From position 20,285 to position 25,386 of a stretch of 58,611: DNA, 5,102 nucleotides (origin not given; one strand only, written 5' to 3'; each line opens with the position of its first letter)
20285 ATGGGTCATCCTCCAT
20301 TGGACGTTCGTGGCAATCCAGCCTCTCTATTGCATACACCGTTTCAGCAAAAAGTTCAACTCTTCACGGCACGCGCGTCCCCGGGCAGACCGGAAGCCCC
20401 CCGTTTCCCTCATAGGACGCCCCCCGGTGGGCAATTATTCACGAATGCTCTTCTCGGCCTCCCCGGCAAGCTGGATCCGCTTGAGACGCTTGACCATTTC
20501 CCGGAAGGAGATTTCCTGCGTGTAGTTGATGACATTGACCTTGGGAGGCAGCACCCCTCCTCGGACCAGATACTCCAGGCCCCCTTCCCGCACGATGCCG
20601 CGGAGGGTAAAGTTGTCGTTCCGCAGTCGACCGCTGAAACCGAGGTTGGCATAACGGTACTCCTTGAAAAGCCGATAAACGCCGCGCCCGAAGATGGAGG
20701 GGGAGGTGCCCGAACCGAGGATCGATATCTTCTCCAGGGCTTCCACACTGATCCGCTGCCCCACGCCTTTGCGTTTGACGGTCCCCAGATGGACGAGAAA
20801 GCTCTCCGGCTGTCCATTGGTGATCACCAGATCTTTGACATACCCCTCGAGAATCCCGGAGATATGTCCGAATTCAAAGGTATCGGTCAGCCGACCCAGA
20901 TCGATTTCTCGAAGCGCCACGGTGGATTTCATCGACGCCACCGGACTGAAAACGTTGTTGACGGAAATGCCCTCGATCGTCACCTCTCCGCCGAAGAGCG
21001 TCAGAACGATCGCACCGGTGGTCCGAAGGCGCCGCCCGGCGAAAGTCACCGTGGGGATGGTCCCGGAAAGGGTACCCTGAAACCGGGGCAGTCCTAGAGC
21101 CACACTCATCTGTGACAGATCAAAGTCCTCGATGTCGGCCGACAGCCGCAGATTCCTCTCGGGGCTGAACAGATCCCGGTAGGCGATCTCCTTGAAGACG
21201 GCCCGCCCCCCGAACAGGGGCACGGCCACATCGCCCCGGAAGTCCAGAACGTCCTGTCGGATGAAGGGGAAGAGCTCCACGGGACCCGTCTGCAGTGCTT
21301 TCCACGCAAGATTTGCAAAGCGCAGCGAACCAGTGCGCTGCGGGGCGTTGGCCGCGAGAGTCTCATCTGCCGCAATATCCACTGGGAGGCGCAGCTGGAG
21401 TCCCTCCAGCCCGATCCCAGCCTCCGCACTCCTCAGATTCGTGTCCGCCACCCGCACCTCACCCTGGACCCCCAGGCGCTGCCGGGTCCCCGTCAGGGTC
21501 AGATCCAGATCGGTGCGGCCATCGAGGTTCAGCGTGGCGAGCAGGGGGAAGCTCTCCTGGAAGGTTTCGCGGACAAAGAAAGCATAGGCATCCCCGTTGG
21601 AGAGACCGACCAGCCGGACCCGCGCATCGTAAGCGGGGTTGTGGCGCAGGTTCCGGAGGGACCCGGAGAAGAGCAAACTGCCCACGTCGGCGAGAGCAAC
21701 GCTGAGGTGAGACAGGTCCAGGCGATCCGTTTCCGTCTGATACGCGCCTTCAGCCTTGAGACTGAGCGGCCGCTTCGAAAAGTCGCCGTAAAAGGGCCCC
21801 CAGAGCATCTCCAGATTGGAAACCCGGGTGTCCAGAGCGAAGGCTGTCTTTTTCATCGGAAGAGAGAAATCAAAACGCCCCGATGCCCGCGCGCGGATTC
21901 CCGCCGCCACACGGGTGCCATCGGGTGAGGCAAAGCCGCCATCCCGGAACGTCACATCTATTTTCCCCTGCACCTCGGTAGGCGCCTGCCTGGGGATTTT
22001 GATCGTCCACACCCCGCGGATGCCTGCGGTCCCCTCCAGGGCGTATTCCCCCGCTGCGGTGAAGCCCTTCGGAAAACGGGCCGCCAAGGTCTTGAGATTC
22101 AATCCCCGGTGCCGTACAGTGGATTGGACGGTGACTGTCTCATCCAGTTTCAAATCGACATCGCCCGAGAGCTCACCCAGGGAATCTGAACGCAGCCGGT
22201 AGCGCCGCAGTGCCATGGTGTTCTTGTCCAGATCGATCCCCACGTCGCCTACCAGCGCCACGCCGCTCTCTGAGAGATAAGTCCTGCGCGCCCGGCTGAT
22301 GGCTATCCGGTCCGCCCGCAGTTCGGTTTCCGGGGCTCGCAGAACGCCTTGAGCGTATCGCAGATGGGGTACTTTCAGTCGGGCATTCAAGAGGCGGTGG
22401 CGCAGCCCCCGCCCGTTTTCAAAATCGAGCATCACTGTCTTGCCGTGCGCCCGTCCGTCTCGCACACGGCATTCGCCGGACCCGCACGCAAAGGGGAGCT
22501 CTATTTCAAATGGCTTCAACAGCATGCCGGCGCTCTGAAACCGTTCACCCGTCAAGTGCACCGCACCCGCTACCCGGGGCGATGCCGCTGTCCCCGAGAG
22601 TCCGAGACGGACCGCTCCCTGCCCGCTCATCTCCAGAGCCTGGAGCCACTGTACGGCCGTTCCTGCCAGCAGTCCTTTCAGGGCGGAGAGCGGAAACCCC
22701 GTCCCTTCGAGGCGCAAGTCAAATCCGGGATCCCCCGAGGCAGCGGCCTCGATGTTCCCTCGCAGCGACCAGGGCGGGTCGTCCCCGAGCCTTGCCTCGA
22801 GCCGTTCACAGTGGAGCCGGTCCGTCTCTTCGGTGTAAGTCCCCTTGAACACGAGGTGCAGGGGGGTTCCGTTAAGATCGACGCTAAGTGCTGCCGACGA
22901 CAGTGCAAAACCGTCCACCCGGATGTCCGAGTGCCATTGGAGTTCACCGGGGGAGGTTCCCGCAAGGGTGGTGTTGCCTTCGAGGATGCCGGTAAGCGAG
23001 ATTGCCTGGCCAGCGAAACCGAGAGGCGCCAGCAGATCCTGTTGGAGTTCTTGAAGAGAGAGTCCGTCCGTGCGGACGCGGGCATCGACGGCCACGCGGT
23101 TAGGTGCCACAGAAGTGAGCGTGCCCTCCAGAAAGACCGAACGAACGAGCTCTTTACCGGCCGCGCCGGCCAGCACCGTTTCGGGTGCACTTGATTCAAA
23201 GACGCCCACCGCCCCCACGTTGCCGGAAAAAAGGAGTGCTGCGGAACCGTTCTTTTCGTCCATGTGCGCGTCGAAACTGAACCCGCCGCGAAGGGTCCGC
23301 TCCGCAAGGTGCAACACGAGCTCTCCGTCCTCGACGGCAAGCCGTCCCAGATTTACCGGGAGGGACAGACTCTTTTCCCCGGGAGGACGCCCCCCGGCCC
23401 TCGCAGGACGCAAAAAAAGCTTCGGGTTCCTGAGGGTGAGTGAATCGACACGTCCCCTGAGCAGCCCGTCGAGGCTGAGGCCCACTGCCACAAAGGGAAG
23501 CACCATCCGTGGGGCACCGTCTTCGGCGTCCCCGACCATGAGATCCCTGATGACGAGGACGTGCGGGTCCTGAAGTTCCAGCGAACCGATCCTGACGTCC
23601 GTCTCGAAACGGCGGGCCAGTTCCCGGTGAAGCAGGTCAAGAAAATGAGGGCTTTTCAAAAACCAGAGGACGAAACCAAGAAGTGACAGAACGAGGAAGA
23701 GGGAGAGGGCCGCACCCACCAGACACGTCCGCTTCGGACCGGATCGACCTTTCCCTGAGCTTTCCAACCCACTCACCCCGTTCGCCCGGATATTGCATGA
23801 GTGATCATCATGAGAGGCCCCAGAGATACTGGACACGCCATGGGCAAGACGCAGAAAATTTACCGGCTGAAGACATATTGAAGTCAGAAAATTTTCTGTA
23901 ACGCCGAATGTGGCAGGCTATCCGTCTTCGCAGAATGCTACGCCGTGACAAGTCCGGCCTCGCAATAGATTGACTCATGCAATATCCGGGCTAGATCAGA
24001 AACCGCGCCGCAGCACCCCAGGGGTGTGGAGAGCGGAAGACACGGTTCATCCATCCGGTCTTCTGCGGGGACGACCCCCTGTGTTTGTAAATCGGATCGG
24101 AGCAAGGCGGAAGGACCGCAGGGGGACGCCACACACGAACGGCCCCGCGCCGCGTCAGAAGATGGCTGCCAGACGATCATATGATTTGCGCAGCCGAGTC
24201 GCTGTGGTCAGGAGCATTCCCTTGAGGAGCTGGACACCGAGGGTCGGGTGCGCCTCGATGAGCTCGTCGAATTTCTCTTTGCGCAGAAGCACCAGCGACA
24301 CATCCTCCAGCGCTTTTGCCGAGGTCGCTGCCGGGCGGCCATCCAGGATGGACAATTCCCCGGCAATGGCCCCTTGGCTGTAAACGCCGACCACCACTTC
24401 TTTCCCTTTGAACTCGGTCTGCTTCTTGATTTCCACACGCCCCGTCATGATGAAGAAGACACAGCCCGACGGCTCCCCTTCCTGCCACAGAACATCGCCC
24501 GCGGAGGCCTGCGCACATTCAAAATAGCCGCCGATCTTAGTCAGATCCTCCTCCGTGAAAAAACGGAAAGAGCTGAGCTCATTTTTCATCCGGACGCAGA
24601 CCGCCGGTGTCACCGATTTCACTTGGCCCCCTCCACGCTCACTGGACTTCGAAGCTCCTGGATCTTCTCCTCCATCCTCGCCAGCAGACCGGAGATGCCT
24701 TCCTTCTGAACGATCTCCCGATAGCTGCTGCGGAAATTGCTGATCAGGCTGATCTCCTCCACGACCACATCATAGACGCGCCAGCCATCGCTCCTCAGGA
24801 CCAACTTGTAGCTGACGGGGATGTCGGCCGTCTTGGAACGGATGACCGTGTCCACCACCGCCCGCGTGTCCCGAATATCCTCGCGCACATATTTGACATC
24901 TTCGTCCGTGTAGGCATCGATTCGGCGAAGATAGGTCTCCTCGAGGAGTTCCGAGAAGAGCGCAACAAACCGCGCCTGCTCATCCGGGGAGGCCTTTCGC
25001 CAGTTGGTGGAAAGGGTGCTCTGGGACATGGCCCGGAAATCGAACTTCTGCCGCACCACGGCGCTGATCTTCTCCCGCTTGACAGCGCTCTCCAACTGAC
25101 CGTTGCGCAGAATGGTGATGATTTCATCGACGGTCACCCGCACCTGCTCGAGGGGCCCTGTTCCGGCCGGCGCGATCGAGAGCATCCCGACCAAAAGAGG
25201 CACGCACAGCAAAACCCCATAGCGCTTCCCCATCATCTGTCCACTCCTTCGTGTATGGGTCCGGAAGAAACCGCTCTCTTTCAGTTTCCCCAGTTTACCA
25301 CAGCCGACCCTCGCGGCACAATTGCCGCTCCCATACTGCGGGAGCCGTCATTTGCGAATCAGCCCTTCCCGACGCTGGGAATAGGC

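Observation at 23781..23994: Full copy of a nested-palindromic MITE/REP-like element; at least six related loci in 58 kb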

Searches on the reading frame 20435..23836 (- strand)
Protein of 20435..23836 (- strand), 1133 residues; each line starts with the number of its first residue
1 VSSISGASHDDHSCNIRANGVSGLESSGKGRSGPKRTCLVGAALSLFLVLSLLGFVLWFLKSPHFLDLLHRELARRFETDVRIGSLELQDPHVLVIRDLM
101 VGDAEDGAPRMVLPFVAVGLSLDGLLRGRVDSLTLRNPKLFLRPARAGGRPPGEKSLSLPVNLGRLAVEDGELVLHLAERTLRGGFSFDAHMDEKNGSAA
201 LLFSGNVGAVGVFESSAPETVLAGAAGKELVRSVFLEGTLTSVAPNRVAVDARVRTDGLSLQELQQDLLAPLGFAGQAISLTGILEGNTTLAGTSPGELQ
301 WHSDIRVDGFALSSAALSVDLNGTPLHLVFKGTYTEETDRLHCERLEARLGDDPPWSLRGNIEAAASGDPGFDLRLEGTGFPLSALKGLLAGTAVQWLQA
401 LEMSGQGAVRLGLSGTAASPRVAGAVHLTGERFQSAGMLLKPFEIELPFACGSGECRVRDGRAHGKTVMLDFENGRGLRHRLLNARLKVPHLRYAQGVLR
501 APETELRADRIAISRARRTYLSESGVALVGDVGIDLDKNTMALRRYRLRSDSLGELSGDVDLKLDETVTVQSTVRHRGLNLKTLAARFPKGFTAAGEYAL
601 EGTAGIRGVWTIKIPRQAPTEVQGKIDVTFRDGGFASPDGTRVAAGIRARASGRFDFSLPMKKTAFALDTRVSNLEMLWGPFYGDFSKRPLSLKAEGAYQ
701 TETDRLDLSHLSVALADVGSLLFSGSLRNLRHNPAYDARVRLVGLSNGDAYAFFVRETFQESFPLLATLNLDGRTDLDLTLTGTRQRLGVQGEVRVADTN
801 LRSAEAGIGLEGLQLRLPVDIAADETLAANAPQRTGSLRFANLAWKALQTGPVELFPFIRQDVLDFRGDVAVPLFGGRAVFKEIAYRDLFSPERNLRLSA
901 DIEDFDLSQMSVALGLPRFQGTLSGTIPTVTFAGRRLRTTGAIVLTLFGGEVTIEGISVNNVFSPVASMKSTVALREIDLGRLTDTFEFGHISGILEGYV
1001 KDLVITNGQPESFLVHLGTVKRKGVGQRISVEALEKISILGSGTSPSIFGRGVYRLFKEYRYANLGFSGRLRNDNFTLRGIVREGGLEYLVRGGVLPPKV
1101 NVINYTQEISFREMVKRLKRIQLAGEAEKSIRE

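Call 18: search_protein_families(library=pfam, proteins=[window:20435-23836:-])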
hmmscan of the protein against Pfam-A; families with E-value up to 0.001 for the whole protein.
window:20435-23836:- (1133 aa): 0 families

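Call 39: find_homologous_proteins(query=window:20435-23776:-, max_evalue=1e-30)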
Query window:20435-23776:- (1113 aa): 9 proteins with E <= 1e-30 among 8000 candidates.
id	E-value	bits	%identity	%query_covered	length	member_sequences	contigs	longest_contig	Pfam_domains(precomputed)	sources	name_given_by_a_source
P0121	0.0e+0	2406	100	98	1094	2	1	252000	-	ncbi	-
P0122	0.0e+0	2048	85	98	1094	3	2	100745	-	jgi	jgi:hypothetical protein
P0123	0.0e+0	1711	71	100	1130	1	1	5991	-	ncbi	-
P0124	1.3e-78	283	34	45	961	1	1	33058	PF05170.21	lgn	-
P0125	1.8e-51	193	29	51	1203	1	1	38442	-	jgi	jgi:hypothetical protein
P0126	8.6e-47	178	28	44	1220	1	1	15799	-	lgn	-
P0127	1.7e-41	160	27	51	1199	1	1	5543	-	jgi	jgi:hypothetical protein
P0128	9.4e-41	158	29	42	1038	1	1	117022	PF05359.17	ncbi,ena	-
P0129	1.6e-40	157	30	41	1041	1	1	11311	PF05359.17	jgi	-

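Call 40: find_encoding_contigs(protein=P0122, flank=6000, max_places=3)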
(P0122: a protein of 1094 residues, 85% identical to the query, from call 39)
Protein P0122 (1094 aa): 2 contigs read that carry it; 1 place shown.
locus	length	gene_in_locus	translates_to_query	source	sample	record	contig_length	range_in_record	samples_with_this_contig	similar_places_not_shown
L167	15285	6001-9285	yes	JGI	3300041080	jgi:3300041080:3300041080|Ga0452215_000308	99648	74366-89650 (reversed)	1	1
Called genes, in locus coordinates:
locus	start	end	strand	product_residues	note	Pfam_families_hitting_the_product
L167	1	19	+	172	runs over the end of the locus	PF02566:OsmC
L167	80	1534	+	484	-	PF03446:NAD_binding_2, PF00393:6PGD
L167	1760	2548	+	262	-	PF02405:MlaE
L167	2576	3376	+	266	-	PF00005:ABC_tran, PF13304:AAA_21 (weak)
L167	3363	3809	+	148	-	PF02470:MlaD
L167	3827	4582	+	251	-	PF04333:MlaA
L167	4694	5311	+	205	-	PF05494:MlaC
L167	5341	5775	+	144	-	PF00027:cNMP_binding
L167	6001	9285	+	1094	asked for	-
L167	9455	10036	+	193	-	PF07027:DUF1318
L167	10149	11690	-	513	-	PF17033:Peptidase_M99, PF24827:AstE_AspA_cat (weak), PF17129:Peptidase_M99_C (weak)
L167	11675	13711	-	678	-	PF13432:TPR_16, PF13414:TPR_11, PF14559:TPR_19, PF13414:TPR_11, PF14559:TPR_19, PF13432:TPR_16, PF03734:YkuD, PF24125:Cds6_C, +26 more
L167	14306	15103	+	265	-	PF00318:Ribosomal_S2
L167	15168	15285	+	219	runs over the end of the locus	PF00889:EF_TS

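Call 41: find_encoding_contigs(protein=P0123, flank=6000, max_places=3)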
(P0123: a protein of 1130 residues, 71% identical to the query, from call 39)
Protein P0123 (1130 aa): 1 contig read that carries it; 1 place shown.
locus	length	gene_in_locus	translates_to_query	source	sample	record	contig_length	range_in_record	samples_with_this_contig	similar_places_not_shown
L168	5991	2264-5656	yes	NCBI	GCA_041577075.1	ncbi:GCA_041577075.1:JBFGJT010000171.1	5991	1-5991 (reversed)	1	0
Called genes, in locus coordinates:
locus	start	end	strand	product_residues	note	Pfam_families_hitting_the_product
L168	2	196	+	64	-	?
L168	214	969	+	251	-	PF04333:MlaA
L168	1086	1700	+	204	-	PF05494:MlaC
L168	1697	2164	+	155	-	PF00027:cNMP_binding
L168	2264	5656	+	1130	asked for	-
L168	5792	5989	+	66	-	?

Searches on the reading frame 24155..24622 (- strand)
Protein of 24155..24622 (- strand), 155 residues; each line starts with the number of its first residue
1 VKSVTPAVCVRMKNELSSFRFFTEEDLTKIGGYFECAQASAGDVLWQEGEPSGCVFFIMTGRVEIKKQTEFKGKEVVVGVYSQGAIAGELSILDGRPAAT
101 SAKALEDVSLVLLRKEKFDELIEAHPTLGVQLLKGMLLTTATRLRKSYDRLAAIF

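Call 18: search_protein_families(library=pfam, proteins=[window:24155-24622:-])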
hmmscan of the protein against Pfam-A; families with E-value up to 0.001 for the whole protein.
window:24155-24622:- (155 aa): 1 family
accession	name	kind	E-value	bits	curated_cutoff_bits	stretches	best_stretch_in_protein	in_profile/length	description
PF00027.35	cNMP_binding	-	6.8e-20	71.3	27.5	1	40-125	5-89/89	Cyclic nucleotide-binding domain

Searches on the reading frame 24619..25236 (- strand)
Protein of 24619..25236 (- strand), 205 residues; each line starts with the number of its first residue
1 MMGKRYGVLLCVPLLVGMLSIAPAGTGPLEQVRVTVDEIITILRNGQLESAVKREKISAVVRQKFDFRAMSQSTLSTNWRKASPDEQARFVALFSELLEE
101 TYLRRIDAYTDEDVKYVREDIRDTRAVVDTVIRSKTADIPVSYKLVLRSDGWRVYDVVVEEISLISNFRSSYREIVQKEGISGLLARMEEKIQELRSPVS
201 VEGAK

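Call 18: search_protein_families(library=pfam, proteins=[window:24619-25236:-])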
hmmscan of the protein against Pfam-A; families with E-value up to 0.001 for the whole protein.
window:24619-25236:- (205 aa): 1 family
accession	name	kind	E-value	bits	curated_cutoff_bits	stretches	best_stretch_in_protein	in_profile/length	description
PF05494.18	MlaC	-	8e-45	153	26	1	35-190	3-166/166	MlaC protein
